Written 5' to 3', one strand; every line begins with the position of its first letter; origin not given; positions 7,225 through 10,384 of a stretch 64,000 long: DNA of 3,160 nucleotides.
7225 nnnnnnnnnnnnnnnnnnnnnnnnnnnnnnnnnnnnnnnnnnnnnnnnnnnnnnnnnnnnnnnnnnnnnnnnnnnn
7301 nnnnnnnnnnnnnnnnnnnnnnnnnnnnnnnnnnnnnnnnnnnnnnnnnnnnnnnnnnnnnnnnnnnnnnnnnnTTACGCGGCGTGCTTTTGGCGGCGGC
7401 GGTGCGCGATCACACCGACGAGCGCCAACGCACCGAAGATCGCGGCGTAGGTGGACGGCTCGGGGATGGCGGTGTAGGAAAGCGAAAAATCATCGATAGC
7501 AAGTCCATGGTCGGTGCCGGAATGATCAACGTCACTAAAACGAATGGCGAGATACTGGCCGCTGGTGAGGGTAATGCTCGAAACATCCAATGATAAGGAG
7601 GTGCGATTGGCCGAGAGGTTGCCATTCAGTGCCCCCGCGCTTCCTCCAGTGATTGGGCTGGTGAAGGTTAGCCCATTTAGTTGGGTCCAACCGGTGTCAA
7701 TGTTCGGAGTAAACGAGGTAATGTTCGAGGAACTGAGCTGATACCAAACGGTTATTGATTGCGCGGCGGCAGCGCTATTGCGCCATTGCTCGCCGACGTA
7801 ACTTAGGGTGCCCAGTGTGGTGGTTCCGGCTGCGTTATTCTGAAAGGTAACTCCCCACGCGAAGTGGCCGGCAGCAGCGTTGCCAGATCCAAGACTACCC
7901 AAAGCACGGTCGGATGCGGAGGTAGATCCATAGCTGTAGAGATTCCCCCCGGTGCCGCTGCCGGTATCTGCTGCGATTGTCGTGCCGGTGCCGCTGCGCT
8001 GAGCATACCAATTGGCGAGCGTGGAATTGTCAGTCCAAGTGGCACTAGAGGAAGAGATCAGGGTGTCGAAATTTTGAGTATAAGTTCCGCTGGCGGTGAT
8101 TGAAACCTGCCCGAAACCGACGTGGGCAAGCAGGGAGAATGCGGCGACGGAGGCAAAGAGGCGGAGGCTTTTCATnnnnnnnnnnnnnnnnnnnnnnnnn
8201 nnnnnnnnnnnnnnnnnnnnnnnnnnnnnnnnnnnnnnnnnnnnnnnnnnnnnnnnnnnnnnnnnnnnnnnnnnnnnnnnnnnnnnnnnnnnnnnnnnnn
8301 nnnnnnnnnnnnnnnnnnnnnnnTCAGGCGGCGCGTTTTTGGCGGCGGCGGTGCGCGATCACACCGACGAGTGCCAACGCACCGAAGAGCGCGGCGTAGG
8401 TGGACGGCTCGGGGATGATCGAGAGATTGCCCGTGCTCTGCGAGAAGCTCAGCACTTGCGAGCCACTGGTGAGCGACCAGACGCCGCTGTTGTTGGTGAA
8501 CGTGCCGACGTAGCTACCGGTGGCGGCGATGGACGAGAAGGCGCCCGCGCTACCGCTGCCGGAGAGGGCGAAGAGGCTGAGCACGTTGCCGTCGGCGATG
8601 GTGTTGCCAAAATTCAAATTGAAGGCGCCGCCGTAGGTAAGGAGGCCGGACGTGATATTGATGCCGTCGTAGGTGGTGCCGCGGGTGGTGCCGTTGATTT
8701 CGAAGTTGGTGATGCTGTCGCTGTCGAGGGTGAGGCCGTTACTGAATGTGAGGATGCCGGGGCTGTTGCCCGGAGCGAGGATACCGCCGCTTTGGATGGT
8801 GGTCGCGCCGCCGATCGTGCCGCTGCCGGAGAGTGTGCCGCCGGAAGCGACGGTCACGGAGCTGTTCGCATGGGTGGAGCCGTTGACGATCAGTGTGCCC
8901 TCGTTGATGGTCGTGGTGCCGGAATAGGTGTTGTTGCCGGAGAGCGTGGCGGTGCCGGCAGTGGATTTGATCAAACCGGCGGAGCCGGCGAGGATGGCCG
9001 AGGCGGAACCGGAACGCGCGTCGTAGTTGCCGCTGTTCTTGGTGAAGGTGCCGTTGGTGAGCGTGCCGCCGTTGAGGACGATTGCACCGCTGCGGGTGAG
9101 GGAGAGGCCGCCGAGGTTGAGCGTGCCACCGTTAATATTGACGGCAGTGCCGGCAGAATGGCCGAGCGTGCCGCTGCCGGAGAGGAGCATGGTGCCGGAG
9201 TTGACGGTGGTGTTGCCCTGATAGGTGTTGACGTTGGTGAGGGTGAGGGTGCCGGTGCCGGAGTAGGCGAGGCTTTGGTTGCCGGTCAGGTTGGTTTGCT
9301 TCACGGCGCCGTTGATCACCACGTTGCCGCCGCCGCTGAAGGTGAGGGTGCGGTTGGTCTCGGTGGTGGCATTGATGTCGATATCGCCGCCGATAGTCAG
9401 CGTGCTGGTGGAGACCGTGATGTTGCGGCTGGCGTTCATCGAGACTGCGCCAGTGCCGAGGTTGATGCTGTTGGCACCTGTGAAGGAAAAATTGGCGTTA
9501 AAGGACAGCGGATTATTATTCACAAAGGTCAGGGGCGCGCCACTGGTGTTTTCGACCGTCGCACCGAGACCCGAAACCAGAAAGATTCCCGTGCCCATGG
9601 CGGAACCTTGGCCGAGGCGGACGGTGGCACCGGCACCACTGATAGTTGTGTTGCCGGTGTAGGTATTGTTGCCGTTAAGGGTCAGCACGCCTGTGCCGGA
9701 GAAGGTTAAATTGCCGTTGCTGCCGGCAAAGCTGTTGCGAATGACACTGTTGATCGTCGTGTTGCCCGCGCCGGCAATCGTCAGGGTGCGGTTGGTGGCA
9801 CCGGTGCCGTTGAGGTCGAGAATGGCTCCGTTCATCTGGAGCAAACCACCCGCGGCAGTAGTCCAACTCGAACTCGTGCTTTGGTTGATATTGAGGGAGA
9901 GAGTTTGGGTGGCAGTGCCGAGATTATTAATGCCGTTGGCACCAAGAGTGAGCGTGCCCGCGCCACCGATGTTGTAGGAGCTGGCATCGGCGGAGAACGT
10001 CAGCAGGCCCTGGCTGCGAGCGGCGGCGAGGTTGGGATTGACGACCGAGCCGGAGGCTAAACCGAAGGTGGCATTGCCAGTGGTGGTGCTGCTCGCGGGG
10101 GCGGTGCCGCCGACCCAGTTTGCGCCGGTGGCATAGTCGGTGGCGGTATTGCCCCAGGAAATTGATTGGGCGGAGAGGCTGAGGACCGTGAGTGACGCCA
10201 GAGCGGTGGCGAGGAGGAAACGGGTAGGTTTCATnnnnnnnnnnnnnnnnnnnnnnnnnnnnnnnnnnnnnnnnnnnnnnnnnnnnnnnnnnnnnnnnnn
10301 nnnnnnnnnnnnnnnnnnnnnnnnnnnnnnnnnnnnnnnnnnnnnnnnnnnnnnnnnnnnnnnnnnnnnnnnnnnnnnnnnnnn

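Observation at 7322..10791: Three unrelated PEP-CTERM genes share a near-identical 3' module including the terminator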

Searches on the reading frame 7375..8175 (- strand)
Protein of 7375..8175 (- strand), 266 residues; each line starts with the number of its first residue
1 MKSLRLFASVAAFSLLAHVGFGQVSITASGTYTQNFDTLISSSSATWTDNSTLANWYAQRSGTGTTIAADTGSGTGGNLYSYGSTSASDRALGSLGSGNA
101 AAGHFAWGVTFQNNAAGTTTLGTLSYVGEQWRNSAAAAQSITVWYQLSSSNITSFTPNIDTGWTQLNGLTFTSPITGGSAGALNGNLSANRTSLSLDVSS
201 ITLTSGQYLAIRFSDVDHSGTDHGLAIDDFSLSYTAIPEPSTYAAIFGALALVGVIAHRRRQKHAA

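Call 8: search_protein_families(library=pfam, proteins=[window:7375-8175:-], max_evalue=0.01)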
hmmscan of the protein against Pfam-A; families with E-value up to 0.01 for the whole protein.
window:7375-8175:- (266 aa): 1 family
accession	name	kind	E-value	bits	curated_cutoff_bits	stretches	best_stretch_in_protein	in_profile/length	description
PF07589.16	PEP-CTERM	-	0.0019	18.6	20.7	1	236-260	1-24/24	PEP-CTERM motif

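Call 14: search_protein_families(library=ncbifam, proteins=[window:7375-8175:-], max_evalue=0.001)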
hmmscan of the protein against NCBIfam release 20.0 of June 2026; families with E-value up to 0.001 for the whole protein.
window:7375-8175:- (266 aa): 4 families
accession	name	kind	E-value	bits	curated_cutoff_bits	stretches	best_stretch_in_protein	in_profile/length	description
NF038121.1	PEP_CTERM_LEVG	equivalog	9.6e-05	21.8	100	1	188-264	186-257/258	LEVG family PEP-CTERM protein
TIGR02595.1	PEP_CTERM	domain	0.00012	22.7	16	1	237-263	1-24/24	PEP-CTERM sorting domain-containing protein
NF038126.1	PEP_CTERM_FxDxF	subfamily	0.00032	21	50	1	139-260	45-165/165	FxDxF family PEP-CTERM protein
NF033947.0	PEP-cistern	hypoth_equivalog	0.00042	20.1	60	0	177-257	112-193/195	cistern family PEP-CTERM protein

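Call 43: find_encoding_contigs(protein=window:7375-8175:-, flank=6000, max_places=10)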
Protein window:7375-8175:- (266 aa): no gene with exactly this product is on record in the collection.

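Call 74: find_homologous_proteins(query=window:7375-8175:-, max_evalue=0.00001)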
Query window:7375-8175:- (266 aa): 411 proteins with E <= 0.00001 among 8000 candidates; the best 120 are listed.
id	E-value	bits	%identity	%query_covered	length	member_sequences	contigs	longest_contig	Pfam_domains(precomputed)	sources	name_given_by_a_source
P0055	1.4e-162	557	100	100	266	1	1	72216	-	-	-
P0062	1.0e-103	364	67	100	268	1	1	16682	-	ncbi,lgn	-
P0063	4.2e-102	359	69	97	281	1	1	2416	-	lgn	-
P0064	4.5e-97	342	70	92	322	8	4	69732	-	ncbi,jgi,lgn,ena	jgi:hypothetical protein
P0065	3.6e-92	326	65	94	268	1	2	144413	-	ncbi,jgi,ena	-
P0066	2.2e-86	307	62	86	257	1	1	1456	PF07589.17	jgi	jgi:hypothetical protein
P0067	2.2e-83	298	56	97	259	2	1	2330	-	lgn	-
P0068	4.5e-81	290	58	99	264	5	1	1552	-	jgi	jgi:hypothetical protein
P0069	4.5e-79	283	59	90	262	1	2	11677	-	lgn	-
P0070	6.6e-78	280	58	91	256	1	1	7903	-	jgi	jgi:hypothetical protein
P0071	7.5e-77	276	57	98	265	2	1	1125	-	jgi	jgi:hypothetical protein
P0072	4.1e-76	274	55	89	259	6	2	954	-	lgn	-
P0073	4.5e-75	270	57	99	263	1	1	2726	-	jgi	jgi:hypothetical protein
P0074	5.9e-74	267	53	99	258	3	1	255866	-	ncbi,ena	-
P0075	3.6e-73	264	59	88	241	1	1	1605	-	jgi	jgi:hypothetical protein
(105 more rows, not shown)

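Call 81: find_encoding_contigs(protein=P0064, flank=7000, max_places=3)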
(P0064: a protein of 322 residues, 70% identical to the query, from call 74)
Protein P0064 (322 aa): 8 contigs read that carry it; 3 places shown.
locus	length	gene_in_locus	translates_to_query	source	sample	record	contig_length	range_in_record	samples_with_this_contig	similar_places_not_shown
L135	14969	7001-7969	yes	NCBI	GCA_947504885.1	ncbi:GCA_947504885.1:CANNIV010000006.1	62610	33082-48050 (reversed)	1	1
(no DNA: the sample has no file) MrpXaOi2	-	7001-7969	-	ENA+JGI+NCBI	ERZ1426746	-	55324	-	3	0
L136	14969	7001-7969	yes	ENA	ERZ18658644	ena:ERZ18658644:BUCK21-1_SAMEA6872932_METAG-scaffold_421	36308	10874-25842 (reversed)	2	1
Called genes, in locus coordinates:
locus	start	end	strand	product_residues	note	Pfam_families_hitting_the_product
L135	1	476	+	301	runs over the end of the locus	PF04909:Amidohydro_2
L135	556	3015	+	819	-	PF01074:Glyco_hydro_38N, PF09261:Alpha-mann_mid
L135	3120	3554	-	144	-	-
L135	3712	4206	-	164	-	-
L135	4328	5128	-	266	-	-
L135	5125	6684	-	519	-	PF01547:SBP_bac_1, PF13416:SBP_bac_8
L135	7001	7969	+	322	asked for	-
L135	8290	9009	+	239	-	PF02585:PIG-L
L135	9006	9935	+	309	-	-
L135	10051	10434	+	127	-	PF02482:Ribosomal_S30AE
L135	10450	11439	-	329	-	PF00248:Aldo_ket_red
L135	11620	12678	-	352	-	PF03547:Mem_trans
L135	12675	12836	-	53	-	-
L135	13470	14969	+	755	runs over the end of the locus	PF07715:Plug, PF00593:TonB_dep_Rec_b-barrel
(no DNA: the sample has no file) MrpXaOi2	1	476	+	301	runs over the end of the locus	PF04909:Amidohydro_2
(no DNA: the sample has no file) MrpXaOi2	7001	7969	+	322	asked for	-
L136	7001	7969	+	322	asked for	-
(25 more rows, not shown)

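Call 82: find_encoding_contigs(protein=P0062, flank=7000, max_places=3)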
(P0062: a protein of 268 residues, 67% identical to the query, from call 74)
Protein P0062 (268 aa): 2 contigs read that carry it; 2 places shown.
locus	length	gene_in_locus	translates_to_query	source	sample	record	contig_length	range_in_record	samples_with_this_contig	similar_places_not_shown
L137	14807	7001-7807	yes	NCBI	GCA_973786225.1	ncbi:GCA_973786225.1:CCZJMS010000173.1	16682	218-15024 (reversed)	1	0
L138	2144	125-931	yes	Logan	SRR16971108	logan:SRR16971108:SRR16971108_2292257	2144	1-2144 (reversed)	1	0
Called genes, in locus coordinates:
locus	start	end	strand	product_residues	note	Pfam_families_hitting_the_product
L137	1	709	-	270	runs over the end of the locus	PF13085:Fer2_3, PF12838:Fer4_7 (weak), PF13183:Fer4_8 (weak)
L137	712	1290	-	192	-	PF10543:ORF6N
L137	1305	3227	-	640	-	PF00890:FAD_binding_2, PF01134:GIDA (faint), PF01266:DAO (weak), PF07992:Pyr_redox_2 (faint), PF02910:Succ_DH_flav_C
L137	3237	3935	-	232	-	PF01127:Sdh_cyt (faint)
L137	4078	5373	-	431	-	-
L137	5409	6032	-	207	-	PF00293:NUDIX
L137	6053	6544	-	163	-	PF01476:LysM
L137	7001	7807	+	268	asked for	-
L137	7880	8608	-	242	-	PF09976:TPR_21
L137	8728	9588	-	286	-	PF00551:Formyl_trans_N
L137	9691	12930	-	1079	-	PF25596:CPSase_L_D1, PF02786:CPSase_L_D2, PF02787:CPSase_L_D3, PF25596:CPSase_L_D1, PF02786:CPSase_L_D2, PF02222:ATP-grasp, PF07478:Dala_Dala_lig_C, PF02142:MGS, +4 more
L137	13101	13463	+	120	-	PF18765:Polbeta (faint)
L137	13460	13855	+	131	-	PF05168:HEPN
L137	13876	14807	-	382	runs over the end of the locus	?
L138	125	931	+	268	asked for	-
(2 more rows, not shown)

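Call 83: find_encoding_contigs(protein=P0063, flank=3000, max_places=3)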
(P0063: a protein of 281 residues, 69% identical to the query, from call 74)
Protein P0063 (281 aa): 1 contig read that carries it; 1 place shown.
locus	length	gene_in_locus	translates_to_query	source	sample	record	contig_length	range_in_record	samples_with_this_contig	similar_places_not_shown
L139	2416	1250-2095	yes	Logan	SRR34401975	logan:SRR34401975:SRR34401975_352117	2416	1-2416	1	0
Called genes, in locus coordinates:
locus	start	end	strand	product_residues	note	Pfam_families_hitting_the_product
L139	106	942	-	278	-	-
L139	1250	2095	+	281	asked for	-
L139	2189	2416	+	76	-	?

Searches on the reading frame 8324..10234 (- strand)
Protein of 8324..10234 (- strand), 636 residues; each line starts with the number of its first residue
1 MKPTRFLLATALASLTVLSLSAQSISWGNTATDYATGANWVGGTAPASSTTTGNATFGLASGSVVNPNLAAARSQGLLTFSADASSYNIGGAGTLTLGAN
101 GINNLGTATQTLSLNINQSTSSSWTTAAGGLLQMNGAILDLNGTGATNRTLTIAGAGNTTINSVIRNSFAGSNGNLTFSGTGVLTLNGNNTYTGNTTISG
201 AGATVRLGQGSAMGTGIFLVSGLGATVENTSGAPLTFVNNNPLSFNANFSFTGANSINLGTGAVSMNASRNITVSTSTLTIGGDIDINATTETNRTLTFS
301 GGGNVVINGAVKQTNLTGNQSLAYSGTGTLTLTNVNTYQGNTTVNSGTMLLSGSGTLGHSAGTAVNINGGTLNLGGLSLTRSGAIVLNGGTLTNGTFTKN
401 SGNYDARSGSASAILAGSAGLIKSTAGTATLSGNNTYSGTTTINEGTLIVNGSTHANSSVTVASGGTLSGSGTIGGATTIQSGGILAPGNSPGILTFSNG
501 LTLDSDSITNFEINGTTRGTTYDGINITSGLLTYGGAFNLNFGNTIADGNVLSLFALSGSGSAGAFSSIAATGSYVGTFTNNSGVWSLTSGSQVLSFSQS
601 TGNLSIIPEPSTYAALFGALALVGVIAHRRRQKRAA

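Call 8: search_protein_families(library=pfam, proteins=[window:8324-10234:-], max_evalue=0.01)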
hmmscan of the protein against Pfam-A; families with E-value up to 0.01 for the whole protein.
window:8324-10234:- (636 aa): 2 families
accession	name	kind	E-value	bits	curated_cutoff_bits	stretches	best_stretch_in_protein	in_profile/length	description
PF12951.13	PATR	-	3.1e-15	56.3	27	3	421-450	1-30/30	Passenger-associated-transport-repeat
PF07589.16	PEP-CTERM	-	0.0049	17.4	20.7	1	607-630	2-24/24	PEP-CTERM motif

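Call 14: search_protein_families(library=ncbifam, proteins=[window:8324-10234:-], max_evalue=0.001)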
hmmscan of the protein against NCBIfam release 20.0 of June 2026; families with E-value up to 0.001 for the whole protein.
window:8324-10234:- (636 aa): 5 families
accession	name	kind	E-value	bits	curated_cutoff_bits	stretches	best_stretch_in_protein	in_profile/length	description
TIGR02601.1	autotrns_rpt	repeat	1.4e-19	69.4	19.85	3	420-451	1-32/32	beta strand repeat protein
NF051851.1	AtpSerPepEprS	equivalog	2.3e-14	52.4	1700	1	415-517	446-545/988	autotransporter serine peptidase EprS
TIGR02595.1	PEP_CTERM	domain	3.9e-05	24.2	16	1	607-633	1-24/24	PEP-CTERM sorting domain-containing protein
NF038126.1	PEP_CTERM_FxDxF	subfamily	0.0002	21.6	50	1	545-630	89-165/165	FxDxF family PEP-CTERM protein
NF011847.1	PRK15319.1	equivalog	0.00034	17.9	2249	1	320-395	1469-1544/2050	fibronectin-binding autotransporter adhesin ShdA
